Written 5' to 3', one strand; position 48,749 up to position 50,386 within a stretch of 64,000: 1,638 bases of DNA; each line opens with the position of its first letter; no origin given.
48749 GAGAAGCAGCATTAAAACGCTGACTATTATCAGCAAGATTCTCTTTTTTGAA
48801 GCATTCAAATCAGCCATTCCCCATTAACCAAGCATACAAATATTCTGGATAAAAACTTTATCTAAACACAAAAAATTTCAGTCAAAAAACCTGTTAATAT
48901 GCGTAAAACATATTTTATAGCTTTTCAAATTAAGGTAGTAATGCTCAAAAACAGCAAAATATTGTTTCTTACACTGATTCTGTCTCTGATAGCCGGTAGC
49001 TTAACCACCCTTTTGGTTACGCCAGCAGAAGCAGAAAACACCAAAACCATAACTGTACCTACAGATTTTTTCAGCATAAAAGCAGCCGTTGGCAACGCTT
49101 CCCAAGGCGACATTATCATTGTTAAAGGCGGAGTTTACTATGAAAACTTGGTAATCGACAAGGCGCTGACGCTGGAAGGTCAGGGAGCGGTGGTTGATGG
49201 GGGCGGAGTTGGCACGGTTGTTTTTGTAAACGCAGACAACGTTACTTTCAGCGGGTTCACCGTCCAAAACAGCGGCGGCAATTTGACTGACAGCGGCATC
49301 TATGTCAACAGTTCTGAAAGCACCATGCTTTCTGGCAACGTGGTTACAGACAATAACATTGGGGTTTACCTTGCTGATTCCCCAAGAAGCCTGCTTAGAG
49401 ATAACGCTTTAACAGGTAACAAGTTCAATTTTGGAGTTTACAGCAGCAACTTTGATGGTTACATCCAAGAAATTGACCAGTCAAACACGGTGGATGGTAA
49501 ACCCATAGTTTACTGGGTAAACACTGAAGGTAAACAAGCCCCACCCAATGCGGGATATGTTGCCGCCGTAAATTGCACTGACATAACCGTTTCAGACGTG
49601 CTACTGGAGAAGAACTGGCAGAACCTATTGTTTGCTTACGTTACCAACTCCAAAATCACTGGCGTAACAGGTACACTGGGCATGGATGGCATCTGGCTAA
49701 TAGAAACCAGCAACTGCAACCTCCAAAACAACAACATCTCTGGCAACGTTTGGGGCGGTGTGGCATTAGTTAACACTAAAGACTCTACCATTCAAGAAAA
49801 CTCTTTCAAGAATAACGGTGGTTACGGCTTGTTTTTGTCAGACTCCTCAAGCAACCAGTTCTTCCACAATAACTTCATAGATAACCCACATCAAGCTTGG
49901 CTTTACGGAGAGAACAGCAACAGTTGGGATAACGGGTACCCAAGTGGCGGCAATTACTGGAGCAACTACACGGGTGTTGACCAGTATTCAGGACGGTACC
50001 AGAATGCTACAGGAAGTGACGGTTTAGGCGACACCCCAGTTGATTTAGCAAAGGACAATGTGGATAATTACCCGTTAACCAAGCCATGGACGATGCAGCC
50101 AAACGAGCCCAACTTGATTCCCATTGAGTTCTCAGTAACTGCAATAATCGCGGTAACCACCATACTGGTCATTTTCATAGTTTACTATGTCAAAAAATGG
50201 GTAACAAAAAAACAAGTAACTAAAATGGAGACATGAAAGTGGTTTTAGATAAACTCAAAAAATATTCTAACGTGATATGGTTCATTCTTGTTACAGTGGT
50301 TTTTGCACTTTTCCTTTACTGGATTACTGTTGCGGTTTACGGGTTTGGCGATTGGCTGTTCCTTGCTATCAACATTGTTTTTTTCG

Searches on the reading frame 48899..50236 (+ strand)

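Call 74: search_protein_families(library=pfam, proteins=[window:48899-50236:+], max_evalue=0.0001)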
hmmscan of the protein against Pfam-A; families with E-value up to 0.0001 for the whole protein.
window:48899-50236:+ (445 aa): 2 families
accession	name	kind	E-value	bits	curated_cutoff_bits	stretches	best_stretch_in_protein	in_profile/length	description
PF05048.19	NosD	-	6.2e-26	91.6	23.6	2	223-359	65-212/212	Periplasmic copper-binding protein (NosD)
PF13229.12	Beta_helix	-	7.8e-19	68.3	25.9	2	247-341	58-151/158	Right handed beta helix region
